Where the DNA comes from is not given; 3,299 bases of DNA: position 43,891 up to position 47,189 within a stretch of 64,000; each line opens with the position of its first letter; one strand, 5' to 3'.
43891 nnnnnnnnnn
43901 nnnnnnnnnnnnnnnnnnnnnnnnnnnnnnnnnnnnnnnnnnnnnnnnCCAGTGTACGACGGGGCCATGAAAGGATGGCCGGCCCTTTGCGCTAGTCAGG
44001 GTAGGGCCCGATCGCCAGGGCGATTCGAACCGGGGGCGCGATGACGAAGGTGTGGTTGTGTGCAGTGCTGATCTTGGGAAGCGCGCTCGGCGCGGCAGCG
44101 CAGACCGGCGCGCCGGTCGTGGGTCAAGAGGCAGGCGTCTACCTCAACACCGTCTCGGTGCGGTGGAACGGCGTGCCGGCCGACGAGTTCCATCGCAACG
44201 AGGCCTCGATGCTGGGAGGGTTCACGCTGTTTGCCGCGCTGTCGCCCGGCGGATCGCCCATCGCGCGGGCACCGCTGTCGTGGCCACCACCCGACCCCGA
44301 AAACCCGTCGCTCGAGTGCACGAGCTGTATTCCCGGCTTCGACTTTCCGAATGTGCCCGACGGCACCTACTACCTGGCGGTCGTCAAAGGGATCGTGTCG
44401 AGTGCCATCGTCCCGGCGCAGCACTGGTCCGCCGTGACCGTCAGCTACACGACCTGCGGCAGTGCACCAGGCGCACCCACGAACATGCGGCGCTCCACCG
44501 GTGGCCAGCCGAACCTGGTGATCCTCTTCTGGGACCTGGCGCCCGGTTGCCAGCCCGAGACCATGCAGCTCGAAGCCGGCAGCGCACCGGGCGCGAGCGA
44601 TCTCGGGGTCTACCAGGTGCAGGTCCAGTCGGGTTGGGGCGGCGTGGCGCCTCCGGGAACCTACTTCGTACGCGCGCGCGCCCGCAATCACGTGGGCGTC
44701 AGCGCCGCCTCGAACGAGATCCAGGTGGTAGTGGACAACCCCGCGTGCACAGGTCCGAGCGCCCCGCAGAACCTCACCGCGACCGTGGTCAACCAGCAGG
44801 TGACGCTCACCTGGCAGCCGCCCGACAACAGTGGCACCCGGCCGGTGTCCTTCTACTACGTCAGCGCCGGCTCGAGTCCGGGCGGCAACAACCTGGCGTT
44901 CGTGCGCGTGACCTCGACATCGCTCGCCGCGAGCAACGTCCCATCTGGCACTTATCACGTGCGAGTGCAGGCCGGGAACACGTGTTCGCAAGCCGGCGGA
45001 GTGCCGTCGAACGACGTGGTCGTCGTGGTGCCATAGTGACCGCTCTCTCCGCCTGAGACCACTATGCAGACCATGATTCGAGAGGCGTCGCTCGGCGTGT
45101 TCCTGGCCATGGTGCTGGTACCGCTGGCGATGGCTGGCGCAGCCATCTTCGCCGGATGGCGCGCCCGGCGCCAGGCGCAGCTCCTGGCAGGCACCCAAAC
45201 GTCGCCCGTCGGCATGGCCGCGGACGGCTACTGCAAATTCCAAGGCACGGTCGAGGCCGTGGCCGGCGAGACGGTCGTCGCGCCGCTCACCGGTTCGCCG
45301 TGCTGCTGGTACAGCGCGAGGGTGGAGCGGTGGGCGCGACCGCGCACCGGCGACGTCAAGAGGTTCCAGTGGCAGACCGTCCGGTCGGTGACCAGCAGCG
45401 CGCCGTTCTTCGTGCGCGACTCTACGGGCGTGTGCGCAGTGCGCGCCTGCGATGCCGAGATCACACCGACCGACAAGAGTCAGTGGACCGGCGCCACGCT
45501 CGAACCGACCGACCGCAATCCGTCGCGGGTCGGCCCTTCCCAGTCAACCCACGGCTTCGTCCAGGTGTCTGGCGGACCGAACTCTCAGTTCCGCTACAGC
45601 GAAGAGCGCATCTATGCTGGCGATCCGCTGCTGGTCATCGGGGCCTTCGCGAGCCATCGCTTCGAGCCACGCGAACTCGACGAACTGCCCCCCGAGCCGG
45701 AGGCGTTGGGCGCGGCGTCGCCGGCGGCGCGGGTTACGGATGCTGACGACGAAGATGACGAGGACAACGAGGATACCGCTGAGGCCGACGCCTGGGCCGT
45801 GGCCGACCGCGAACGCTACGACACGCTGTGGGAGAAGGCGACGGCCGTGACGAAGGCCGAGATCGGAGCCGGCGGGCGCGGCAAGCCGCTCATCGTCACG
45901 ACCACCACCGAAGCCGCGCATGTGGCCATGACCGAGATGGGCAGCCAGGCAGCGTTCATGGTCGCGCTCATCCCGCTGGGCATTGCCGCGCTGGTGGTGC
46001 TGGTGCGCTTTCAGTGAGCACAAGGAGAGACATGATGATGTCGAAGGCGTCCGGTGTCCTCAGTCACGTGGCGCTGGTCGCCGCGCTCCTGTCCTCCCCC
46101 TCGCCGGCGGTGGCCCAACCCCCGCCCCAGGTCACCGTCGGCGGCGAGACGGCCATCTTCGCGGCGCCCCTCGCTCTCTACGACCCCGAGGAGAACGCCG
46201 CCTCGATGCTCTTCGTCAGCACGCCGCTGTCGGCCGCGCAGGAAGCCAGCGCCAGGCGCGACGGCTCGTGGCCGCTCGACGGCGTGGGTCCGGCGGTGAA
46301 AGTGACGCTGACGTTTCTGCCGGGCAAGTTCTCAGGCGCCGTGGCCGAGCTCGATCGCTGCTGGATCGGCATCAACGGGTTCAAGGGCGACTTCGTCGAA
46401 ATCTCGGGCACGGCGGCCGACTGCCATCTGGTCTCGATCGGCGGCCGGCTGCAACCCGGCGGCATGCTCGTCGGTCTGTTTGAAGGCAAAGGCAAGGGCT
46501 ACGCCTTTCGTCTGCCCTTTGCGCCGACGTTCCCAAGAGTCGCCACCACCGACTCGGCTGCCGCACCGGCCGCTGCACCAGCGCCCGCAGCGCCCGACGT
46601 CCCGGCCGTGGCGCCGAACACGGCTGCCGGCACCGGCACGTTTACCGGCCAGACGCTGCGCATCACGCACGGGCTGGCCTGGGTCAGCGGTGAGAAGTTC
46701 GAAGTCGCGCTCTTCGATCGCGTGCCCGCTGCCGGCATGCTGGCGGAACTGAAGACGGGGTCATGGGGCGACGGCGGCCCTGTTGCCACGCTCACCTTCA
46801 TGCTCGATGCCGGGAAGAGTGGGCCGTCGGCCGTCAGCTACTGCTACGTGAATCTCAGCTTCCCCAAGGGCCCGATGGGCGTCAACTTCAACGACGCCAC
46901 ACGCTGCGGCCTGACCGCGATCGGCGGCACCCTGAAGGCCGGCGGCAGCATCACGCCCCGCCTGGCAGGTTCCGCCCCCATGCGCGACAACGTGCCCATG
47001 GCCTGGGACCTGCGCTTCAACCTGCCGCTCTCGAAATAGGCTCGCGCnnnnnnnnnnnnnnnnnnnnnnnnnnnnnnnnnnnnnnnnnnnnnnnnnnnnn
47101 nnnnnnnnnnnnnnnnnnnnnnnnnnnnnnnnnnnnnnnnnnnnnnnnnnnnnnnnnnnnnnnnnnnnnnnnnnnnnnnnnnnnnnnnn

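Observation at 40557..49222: Ser/Thr-kinase-coupled ECF sigma factor divergent from a five-gene operon of uncharacterised envelope proteins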

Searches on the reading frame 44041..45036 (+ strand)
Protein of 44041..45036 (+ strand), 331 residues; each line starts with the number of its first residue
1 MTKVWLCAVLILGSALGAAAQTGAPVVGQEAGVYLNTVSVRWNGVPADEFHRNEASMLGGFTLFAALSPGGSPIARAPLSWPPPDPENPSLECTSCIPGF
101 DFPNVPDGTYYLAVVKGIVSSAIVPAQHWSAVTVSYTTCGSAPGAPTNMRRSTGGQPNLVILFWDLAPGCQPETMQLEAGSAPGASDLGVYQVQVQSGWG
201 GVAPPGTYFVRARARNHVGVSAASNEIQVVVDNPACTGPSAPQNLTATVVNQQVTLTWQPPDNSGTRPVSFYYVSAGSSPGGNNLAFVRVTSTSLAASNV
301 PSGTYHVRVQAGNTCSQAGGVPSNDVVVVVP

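Call 8: search_protein_families(library=pfam, proteins=[window:44041-45036:+], max_evalue=0.01)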
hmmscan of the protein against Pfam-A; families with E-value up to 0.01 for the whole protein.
window:44041-45036:+ (331 aa): 5 families
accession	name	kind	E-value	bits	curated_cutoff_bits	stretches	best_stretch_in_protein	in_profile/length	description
PF00041.27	fn3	-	2.4e-05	24.9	25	1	240-315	1-72/84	Fibronectin type III domain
PF00801.26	PKD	-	0.0015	18.9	23.5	0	205-229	56-80/80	PKD domain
PF04151.21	PPC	-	0.0018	19.5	25.9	0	98-114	52-68/70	Bacterial pre-peptidase C-terminal domain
PF01108.23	Tissue_fac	-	0.0026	18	27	1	235-275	18-56/107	Tissue factor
PF07495.19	Y_Y_Y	-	0.0078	16.5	26.6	0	295-313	30-48/65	Y_Y_Y domain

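Call 9: search_protein_families(library=ncbifam, proteins=[window:44041-45036:+], max_evalue=0.01)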
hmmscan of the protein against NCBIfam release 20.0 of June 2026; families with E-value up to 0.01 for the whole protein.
window:44041-45036:+ (331 aa): 0 families

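Call 55: search_protein_families(library=padloc, proteins=[window:44041-45036:+], max_evalue=0.01)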
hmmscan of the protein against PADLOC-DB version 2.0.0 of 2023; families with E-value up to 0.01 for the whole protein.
window:44041-45036:+ (331 aa): 0 families

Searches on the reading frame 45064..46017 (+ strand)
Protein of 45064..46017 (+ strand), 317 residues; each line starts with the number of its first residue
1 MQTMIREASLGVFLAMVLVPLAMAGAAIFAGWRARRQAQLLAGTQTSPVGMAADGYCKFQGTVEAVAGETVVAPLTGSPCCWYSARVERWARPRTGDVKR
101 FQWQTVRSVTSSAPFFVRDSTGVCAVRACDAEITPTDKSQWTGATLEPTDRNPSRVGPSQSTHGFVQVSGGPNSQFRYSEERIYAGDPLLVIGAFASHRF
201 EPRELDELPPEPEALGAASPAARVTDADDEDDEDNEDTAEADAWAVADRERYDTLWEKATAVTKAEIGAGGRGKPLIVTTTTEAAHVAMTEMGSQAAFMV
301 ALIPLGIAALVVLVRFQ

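Call 8: search_protein_families(library=pfam, proteins=[window:45064-46017:+], max_evalue=0.01)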
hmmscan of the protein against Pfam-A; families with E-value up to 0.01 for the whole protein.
window:45064-46017:+ (317 aa): 1 family
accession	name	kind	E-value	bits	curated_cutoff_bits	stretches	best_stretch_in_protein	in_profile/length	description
PF12483.13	GIDE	-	2.2e-06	27.7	23.6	1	98-199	14-108/160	E3 Ubiquitin ligase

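Call 9: search_protein_families(library=ncbifam, proteins=[window:45064-46017:+], max_evalue=0.01)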
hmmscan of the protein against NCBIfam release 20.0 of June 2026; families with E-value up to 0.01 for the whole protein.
window:45064-46017:+ (317 aa): 0 families

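Call 44: find_related_loci(query=A3, collection=metagenome_contigs, flank=10000)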
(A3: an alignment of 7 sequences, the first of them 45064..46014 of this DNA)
Query A3 (317 aa) in metagenome_contigs; peptide patterns used: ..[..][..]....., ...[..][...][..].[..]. (x = any residue, [..] = any of these).
600 stretches matched a pattern (row limit reached: there are more); 12 encode a relative of the query (tblastn E <= 1e-3); 12 distinct loci.
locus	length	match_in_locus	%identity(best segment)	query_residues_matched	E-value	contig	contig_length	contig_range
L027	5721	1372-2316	62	1-316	1e-117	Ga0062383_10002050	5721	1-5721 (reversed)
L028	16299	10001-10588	36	1-208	5e-34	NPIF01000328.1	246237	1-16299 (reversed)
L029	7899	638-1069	38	41-197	2e-29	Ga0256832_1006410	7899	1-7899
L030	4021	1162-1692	32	35-202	5e-22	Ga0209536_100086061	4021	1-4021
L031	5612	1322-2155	29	13-311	4e-21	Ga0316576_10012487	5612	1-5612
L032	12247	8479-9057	32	31-237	1e-19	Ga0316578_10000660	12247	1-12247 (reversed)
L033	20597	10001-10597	26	11-217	4e-15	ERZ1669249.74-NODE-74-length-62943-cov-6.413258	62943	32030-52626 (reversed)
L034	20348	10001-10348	30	18-138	2e-13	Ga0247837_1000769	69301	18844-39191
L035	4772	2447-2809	33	18-134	2e-13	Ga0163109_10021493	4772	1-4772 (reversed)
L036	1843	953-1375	29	17-197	4e-13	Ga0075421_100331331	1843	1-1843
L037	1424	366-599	35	46-131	8e-11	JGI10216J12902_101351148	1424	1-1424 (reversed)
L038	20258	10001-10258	34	50-135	1e-6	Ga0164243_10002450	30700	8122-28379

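Call 55: search_protein_families(library=padloc, proteins=[window:45064-46017:+], max_evalue=0.01)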
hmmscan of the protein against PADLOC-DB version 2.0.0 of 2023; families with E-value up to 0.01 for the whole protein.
window:45064-46017:+ (317 aa): 0 families

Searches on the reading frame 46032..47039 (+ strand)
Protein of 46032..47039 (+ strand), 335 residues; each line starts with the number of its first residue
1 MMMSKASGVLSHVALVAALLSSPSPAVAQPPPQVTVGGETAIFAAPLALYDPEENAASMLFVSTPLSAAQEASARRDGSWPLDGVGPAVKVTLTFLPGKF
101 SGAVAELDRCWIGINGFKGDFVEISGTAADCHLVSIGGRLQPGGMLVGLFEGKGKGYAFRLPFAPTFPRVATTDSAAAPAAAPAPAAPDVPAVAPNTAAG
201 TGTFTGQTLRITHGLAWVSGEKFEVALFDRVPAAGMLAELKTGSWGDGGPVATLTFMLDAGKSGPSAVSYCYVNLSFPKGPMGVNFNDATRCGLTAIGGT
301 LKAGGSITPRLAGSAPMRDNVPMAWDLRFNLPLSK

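Call 8: search_protein_families(library=pfam, proteins=[window:46032-47039:+], max_evalue=0.01)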
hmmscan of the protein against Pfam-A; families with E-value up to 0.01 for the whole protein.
window:46032-47039:+ (335 aa): 0 families

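Call 9: search_protein_families(library=ncbifam, proteins=[window:46032-47039:+], max_evalue=0.01)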
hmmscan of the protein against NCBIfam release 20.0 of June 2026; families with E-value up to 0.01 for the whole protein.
window:46032-47039:+ (335 aa): 0 families

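Call 55: search_protein_families(library=padloc, proteins=[window:46032-47039:+], max_evalue=0.01)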
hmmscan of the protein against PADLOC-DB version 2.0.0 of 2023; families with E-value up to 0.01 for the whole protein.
window:46032-47039:+ (335 aa): 0 families

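Call 61: find_homologous_proteins(query=window:46032-47039:+, max_evalue=0.001)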
Query window:46032-47039:+ (335 aa): 11 proteins with E <= 0.001 among 8000 candidates.
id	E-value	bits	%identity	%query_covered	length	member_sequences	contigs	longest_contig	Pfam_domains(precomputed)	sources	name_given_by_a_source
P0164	6.7e-217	737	100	100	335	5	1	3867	-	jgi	-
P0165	3.4e-178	610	84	100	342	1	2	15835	-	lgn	-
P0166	1.4e-175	602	80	100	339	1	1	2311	-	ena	-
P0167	1.0e-128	448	62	97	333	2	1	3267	-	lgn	-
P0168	1.8e-128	447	59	99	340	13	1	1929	-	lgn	-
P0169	8.0e-126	438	62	96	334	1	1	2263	-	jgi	-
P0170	2.8e-116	407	57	99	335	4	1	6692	-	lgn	-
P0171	1.5e-106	375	58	96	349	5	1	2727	-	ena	-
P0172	2.0e-104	368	53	98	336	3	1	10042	-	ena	-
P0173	4.0e-81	291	63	60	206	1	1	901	-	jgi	jgi:hypothetical protein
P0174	1.6e-69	253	61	57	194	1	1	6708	-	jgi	jgi:hypothetical protein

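Call 73: predict_structure(alignment_id=A4)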
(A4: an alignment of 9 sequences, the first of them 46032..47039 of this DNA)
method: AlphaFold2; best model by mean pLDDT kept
length: 335 residues; sequences in the alignment: 9
mean_pLDDT: 74.7   pTM: 0.53
mean pLDDT of the five models: 74.7, 72.7, 71.7, 55.7, 52.5
residues with pLDDT >= 90: 75; 70-90: 162; 50-70: 48; < 50: 50
segments of 3 or more residues with pLDDT < 50: 1-29, 170-188
pLDDT, mean of each block of 10 residues (from residue 1): 39 43 38 89 87 89 84 78 90 86 81 88 90 77 73 88 71 31 40 79 86 89 88 81 67 82 72 70 55 83 89 71 86 88
secondary structure, 60 per line:
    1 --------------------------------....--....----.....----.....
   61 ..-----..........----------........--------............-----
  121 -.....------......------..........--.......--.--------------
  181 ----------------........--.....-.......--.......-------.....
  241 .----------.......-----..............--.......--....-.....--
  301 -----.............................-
elements in order: E33-36 E39-42 E47-51 E56-62 H68-77 E88-95 E107-115 E122-126 E133-138 E145-154 E157-163 E197-204 E207-211 E213-219 E222-228 H236-241 E252-258 H264-267 E268-277 E280-286 H289-292 E294-298 E306-317 E321-334
